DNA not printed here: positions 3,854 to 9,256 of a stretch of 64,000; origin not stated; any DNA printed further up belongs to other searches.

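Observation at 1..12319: Paralogous giant proteins: two different esterase heads fused to the same uncharacterised ~300-aa module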

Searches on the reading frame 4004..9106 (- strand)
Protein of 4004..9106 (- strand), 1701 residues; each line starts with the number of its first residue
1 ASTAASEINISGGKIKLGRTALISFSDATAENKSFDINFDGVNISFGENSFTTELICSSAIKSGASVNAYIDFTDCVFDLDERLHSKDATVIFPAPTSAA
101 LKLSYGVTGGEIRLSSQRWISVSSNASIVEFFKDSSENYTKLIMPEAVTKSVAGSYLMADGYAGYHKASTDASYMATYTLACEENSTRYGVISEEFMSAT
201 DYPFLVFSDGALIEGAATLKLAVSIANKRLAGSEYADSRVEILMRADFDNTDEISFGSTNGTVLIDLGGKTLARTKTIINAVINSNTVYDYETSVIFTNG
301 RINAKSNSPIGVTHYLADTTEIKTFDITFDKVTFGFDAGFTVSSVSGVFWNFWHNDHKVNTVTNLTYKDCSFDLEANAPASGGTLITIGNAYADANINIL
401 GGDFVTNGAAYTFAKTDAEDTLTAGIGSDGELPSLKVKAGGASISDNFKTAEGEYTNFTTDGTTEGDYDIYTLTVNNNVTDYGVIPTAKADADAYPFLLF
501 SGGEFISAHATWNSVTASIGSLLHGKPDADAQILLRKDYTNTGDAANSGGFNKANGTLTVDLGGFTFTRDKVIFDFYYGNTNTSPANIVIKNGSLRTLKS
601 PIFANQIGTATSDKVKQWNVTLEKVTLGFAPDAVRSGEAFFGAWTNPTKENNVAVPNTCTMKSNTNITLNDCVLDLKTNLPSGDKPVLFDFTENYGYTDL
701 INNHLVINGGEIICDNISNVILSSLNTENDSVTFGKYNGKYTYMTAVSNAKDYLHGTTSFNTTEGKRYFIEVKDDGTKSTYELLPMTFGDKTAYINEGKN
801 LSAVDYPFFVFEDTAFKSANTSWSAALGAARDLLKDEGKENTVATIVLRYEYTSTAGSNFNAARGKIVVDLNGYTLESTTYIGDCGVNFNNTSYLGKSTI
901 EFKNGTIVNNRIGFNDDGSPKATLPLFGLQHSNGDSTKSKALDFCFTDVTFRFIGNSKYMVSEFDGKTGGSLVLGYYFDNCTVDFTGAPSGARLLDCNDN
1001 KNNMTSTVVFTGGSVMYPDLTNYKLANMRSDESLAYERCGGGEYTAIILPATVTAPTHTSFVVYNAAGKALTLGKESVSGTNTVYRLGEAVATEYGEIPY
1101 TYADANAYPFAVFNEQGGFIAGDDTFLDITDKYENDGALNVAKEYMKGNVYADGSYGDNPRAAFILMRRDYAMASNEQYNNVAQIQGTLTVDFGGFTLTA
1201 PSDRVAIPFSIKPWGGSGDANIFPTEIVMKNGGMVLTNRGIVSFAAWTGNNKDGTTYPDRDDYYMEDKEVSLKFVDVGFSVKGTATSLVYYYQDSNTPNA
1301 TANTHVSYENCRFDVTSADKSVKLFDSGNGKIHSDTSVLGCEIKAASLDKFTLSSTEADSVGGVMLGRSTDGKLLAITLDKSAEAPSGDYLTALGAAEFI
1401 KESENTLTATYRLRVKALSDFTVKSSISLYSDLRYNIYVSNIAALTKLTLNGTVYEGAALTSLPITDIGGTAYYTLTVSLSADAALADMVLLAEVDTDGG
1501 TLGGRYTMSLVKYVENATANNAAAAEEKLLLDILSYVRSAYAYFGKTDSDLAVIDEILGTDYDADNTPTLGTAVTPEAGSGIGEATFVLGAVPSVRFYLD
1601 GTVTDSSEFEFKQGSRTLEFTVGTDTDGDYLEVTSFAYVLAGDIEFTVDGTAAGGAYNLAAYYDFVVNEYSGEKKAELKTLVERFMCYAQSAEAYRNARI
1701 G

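Call 7: search_protein_families(library=pfam, proteins=[window:4004-9106:-], max_evalue=0.1)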
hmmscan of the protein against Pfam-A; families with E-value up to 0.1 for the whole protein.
window:4004-9106:- (1701 aa): 1 family
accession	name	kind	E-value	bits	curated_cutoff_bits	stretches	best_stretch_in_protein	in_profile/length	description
PF08899.16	DUF1844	-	0.093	13.3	27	0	1501-1541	34-74/76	Domain of unknown function (DUF1844)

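Call 20: search_protein_families(library=ncbifam, proteins=[window:4004-9106:-], max_evalue=0.1)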
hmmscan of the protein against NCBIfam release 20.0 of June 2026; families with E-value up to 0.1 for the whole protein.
window:4004-9106:- (1701 aa): 0 families

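Call 22: find_related_loci(query=window:4004-9106:-, collection=genome_contigs, flank=10000)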
Query window:4004-9106:- (1701 aa) in genome_contigs; peptide patterns used: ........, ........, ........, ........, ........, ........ (x = any residue, [..] = any of these).
36 stretches matched a pattern, but none encodes a relative of the query by tblastn (E <= 1e-3).
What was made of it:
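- Tried and rejected: The scan with a single protein found nothing (call 22).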

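Call 40: find_homologous_proteins(query=window:4004-9106:-, max_evalue=0.00001)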
Query window:4004-9106:- (1701 aa): 34 proteins with E <= 0.00001 among 8000 candidates.
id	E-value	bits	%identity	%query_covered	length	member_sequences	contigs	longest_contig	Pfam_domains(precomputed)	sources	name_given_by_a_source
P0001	0.0e+0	3621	100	96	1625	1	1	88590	-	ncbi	-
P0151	0.0e+0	2514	67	100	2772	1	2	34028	PF13205.13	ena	-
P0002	0.0e+0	2304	63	100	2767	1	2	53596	PF13205.13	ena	-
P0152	0.0e+0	1537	47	99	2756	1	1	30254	PF13205.13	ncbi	-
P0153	0.0e+0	1477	46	100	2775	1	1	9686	PF13205.13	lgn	-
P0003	0.0e+0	1446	45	99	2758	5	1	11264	PF13205.13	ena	-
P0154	0.0e+0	1405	45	100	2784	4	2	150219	PF13205.13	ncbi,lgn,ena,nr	ncbi:MAG: Ig-like domain-containing protein [Clostridia bacterium]|nr:Ig-like domain-containing prot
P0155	0.0e+0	1355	44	100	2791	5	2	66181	PF13205.13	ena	-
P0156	7.2e-297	1007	37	99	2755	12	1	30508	PF13205.13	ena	-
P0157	9.5e-289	980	37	99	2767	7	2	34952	PF13205.13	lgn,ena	-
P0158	1.5e-285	969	37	100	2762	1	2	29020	PF13205.13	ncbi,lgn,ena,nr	ncbi:MAG: Ig-like domain-containing protein [Clostridia bacterium]|nr:Ig-like domain-containing prot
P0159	1.1e-280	953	35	100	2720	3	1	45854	PF13205.13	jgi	-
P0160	5.0e-279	947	37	100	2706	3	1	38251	PF13205.13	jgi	-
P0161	5.4e-279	947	36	100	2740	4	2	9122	PF13205.13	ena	-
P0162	2.7e-277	942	36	100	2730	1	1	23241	PF13205.13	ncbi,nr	ncbi:MAG: Ig-like domain-containing protein [Clostridia bacterium]|nr:Ig-like domain-containing prot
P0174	9.2e-64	234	27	86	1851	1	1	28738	-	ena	-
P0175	4.2e-63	232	29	53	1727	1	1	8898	PF13385.14,PF00149.34,PF02973.23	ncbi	-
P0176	7.5e-62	228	31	36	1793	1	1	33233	-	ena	-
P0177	2.2e-38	150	27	46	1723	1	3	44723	-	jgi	-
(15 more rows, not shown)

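Call 48: search_solved_structures(query=A3, max_evalue=1, show_alignments=3)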
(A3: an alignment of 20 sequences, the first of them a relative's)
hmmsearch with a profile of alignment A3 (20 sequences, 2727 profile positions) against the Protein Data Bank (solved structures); distinct sequences matched with E-value up to 1: 0.

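Call 49: find_related_loci(query=A3, collection=genome_contigs, flank=10000)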
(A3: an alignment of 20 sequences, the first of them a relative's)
Query A3 (2772 aa) in genome_contigs; peptide patterns used: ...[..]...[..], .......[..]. (x = any residue, [..] = any of these).
100 stretches matched a pattern; 42 encode a relative of the query (tblastn E <= 1e-3); 41 distinct loci.
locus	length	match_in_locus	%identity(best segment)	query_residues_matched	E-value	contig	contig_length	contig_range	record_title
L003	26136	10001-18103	49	4-2771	0e+0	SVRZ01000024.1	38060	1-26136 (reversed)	MAG: Oscillospiraceae bacterium isolate SIG656 NODE_23382_length_38060_cov_3.890122, whole genome shotgun sequence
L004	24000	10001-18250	52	2-2771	0e+0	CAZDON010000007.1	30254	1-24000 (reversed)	MAG TPA_asm: uncultured Ruminococcus sp. isolate SRP315200_co1_814 genome assembly, contig: NODE_2227_length_30254_cov_9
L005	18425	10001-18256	49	11-2772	0e+0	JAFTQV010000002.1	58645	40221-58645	MAG: Clostridia bacterium isolate RGIG4066 Roe_deer_Cecum.Co__c40789, whole genome shotgun sequence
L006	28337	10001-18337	50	2-2771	0e+0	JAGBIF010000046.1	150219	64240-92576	MAG: Clostridia bacterium isolate RGIG9142 Water_deer_Rectum.Co__c1515293, whole genome shotgun sequence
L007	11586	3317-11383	43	40-2771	0e+0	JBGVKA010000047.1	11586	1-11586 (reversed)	MAG: Eubacteriales bacterium isolate fecal_MAG_1 fecal_MAG_1_contig_0047, whole genome shotgun sequence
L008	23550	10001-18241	44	14-2770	0e+0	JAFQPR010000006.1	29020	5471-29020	MAG: Clostridia bacterium isolate RGIG2037 Goat_Colon-1__c32644, whole genome shotgun sequence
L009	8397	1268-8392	42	1-2730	0e+0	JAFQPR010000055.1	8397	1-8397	MAG: Clostridia bacterium isolate RGIG2037 Goat_Colon-1__c451909, whole genome shotgun sequence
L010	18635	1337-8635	43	1-2769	0e+0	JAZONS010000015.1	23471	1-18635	MAG: Eubacteriales bacterium isolate T1900045636_YK20190330.MAGScoT_cleanbin_000013 SGB_8098_k141_296470, whole genome s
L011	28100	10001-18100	46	36-2771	0e+0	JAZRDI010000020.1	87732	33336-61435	MAG: Eubacteriales bacterium isolate T1900045506_YK20190200.MAGScoT_cleanbin_000047 SGB_7537_k141_563773, whole genome s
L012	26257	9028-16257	41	1-2771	0e+0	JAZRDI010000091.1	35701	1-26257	MAG: Eubacteriales bacterium isolate T1900045506_YK20190200.MAGScoT_cleanbin_000047 SGB_7537_k141_1033375, whole genome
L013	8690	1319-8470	41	1-2767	0e+0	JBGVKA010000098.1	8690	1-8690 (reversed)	MAG: Eubacteriales bacterium isolate fecal_MAG_1 fecal_MAG_1_contig_0098, whole genome shotgun sequence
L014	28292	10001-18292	45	1-2772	0e+0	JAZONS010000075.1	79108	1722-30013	MAG: Eubacteriales bacterium isolate T1900045636_YK20190330.MAGScoT_cleanbin_000013 SGB_8098_k141_2092399, whole genome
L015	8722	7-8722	38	1-2771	0e+0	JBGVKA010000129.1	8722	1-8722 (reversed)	MAG: Eubacteriales bacterium isolate fecal_MAG_1 fecal_MAG_1_contig_0129, whole genome shotgun sequence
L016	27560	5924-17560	35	2-2767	0e+0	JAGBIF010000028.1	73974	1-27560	MAG: Clostridia bacterium isolate RGIG9142 Water_deer_Rectum.Co__c963951, whole genome shotgun sequence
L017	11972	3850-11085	34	4-2467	0e+0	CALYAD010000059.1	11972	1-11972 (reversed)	MAG: uncultured Clostridia bacterium isolate E10__bin215 genome assembly, contig: E10__k127_3725922, whole genome shotgu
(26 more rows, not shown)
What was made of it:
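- Up to 8 B-type loci occur per MAG (call 49). There are many paralogues per genome (call 49).
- Tried and rejected: The scan with an orthologue alignment worked (call 49).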

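Call 52: search_protein_families(library=pfam, proteins=[P0175, P0176, P0174, P0177], max_evalue=0.01)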
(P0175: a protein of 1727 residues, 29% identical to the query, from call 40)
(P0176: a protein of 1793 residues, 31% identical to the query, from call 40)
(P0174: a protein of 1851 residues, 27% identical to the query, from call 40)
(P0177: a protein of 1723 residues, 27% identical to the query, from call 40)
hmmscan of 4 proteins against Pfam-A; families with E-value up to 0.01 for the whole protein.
P0175 (1727 aa): 3 families
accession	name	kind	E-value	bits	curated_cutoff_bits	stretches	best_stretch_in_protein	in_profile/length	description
PF13385.13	Laminin_G_3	-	2.7e-24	86.5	27.6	2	304-437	30-151/151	Concanavalin A-like lectin/glucanases superfamily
PF00149.33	Metallophos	-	1.1e-05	26.4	21.5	1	496-724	2-189/191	Calcineurin-like phosphoesterase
PF02973.23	Sialidase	-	1.3e-05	25.2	26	0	122-223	86-183/189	Sialidase, N-terminal domain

P0176 (1793 aa): 0 families

P0174 (1851 aa): 2 families
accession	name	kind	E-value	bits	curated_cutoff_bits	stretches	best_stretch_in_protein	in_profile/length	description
PF00149.33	Metallophos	-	0.00013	22.9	21.5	1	70-323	2-188/191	Calcineurin-like phosphoesterase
PF22904.2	NOMO1-like_2nd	-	0.0074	16.8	27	0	571-605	53-85/90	BOS complex subunit NOMO1-like, second beta sandwich domain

P0177 (1723 aa): 1 family
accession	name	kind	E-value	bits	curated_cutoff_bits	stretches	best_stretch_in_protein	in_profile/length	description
PF00149.33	Metallophos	-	3.2e-06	28.1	21.5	1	89-337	2-188/191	Calcineurin-like phosphoesterase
